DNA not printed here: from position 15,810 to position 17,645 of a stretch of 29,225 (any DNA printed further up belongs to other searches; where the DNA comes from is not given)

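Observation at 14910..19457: Minimal bacterial microcompartment operon lacking a signature enzyme, phosphotransacylase and alcohol dehydrogenase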

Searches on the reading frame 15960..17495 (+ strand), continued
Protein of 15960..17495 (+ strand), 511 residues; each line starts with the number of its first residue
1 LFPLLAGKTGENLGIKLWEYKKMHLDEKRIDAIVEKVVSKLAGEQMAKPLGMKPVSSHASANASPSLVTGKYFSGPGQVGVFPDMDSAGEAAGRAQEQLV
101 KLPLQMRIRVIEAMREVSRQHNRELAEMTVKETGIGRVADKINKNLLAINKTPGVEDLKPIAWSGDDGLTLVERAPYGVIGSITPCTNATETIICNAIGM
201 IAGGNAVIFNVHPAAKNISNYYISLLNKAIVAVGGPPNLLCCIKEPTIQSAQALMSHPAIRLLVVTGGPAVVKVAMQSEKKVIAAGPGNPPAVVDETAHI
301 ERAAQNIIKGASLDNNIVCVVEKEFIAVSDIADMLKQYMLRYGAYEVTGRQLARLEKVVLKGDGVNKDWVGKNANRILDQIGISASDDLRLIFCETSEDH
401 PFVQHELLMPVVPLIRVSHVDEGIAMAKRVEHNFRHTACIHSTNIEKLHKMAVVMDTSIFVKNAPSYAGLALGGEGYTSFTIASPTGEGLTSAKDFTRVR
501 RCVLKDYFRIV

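Call 59: find_related_loci(query=A4, collection=metagenome_contigs, flank=6000)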
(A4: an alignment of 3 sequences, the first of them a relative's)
Query A4 (257 aa) in metagenome_contigs; peptide patterns used: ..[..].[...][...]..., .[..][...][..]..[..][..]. (x = any residue, [..] = any of these).
600 stretches matched a pattern (row limit reached: there are more); 356 encode a relative of the query (tblastn E <= 1e-3); the best 80 are kept; 80 distinct loci.
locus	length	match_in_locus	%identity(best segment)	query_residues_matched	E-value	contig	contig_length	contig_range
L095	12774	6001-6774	78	1-257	2e-134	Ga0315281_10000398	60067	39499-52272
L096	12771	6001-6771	76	1-256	5e-133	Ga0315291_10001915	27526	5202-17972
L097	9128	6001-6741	54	3-236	2e-82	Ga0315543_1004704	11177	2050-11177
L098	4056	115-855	54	3-236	1e-82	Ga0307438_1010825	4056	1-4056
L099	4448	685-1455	47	1-257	9e-79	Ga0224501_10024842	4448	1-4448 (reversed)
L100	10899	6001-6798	49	3-254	2e-78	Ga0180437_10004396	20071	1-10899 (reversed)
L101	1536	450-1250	47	2-256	2e-82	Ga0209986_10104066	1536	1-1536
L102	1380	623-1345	50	2-233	1e-82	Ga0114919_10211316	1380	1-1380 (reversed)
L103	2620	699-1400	51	2-226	2e-77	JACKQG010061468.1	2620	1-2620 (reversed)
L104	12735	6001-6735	49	2-237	9e-76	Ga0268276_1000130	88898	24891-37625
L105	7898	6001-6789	48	2-254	4e-75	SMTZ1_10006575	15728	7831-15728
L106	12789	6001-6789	48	2-254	4e-75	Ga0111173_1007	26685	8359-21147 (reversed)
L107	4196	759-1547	49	2-254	6e-75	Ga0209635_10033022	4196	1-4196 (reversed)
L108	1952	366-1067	50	2-226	7e-78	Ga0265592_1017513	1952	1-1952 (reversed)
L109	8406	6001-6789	49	2-254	2e-74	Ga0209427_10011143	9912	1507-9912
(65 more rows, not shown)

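Call 61: search_solved_structures(query=window:16026-17495:+, max_evalue=1e-20, show_alignments=1)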
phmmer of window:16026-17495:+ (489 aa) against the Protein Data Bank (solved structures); distinct sequences matched with E-value up to 1e-20: 15.
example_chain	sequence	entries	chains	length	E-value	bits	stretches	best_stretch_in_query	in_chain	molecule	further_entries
5jfl_A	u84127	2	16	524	1.9e-141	475.5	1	30-485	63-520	Aldehyde dehydrogenase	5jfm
5jfn_A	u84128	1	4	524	6.3e-140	470.5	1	30-485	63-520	Aldehyde dehydrogenase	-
6gvs_A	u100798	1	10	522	8.3e-138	463.5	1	30-485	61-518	Aldehyde dehydrogenase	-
4c3s_A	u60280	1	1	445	9.6e-138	463.3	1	56-485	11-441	ALDEHYDE DEHYDROGENASE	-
5dbv_A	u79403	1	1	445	1.9e-136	459.1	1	56-485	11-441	Aldehyde Dehydrogenase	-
5dru_A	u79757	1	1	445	2.5e-136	458.6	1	56-485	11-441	Aldehyde Dehydrogenase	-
6tqh_A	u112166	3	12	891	3.8e-54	187.7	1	68-424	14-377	Aldehyde-alcohol dehydrogenase | Bifunctional aldehyde-alcohol dehydrogenase AdhE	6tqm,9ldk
6ahc_A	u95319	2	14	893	3.8e-54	187.7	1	68-424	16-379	Aldehyde-alcohol dehydrogenase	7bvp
3my7_A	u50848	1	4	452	7.4e-49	170.3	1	64-446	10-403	Alcohol dehydrogenase/acetaldehyde dehydrogenase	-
7dag_A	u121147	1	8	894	1.3e-48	169.5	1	74-444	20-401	Aldehyde-alcohol dehydrogenase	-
5j78_A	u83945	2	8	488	1.3e-48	169.4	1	68-449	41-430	Acetaldehyde dehydrogenase (Acetylating)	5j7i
3k9d_A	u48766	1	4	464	1.4e-45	159.5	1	67-460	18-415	ALDEHYDE DEHYDROGENASE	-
8cei_A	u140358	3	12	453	6.8e-41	144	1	73-455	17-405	Succinate-semialdehyde dehydrogenase (acetylating)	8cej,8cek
13he_A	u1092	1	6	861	8.9e-40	140.4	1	100-447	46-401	Aldehyde-alcohol dehydrogenase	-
8uhw_A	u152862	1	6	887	8.9e-40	140.3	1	99-447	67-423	Aldehyde-alcohol dehydrogenase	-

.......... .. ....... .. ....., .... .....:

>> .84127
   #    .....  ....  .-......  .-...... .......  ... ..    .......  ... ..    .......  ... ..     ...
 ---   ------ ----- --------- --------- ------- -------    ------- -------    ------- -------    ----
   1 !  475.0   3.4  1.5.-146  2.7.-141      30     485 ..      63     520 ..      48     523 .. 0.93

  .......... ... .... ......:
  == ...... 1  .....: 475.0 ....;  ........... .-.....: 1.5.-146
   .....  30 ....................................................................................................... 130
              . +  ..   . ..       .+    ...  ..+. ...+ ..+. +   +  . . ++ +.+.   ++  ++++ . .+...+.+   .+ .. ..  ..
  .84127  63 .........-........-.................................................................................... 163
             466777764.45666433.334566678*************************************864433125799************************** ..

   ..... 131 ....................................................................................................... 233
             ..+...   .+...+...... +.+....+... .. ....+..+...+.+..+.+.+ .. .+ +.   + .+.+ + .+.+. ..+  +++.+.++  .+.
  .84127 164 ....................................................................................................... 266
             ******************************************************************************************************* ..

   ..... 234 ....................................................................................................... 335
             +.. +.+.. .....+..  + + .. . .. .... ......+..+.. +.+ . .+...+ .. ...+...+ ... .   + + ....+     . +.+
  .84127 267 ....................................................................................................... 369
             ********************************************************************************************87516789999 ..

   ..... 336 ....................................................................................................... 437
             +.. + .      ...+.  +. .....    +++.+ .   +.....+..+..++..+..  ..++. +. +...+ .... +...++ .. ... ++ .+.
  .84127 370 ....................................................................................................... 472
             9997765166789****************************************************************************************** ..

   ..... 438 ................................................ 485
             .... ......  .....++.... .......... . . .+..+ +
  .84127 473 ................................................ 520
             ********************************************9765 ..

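Call 85: find_encoding_contigs(protein=P0002, flank=10000, max_places=2)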
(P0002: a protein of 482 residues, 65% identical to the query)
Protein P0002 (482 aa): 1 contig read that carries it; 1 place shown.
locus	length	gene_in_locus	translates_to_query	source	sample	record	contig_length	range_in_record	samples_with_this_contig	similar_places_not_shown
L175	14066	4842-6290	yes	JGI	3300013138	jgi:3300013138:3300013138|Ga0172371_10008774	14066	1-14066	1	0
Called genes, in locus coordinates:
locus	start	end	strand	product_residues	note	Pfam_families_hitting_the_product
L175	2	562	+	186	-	?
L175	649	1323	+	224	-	-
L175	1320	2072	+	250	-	-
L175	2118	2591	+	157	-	PF14229:DUF4332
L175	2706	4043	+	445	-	PF13646:HEAT_2 (faint)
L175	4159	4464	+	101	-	PF00936:BMC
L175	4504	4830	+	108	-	PF03319:EutN_CcmL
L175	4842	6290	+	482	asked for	PF00171:Aldedh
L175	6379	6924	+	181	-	PF00936:BMC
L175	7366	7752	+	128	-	-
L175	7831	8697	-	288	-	PF01476:LysM (weak)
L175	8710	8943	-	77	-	PF02416:TatA_B_E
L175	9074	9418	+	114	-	-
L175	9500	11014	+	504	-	PF00158:Sigma54_activat, PF14532:Sigma54_activ_2, PF25601:AAA_lid_14, PF02954:HTH_8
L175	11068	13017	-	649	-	-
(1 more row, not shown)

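Call 86: find_encoding_contigs(protein=P0006, flank=10000, max_places=2)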
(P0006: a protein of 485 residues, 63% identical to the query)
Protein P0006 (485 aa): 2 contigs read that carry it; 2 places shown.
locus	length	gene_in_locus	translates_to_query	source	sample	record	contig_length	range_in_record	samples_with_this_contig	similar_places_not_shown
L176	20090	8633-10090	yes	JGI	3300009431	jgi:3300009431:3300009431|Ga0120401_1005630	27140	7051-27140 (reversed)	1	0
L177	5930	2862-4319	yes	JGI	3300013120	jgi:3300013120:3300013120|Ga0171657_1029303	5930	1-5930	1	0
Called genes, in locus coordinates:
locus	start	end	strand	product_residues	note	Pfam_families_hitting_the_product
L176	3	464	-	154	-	?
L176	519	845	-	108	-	-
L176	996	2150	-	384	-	-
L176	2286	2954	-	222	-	-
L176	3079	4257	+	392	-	PF02881:SRP54_N, PF13401:AAA_22 (faint), PF13245:AAA_19 (weak), PF00448:SRP54, PF13604:AAA_30 (weak)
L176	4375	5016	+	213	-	-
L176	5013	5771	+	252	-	-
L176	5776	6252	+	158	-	PF14229:DUF4332, PF14520:HHH_5 (weak)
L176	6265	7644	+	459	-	-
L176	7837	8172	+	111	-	PF00936:BMC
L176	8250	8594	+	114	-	PF03319:EutN_CcmL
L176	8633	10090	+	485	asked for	PF00171:Aldedh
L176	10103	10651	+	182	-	PF00936:BMC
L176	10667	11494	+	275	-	-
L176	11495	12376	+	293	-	PF10502:Peptidase_S26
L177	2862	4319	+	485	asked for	PF00171:Aldedh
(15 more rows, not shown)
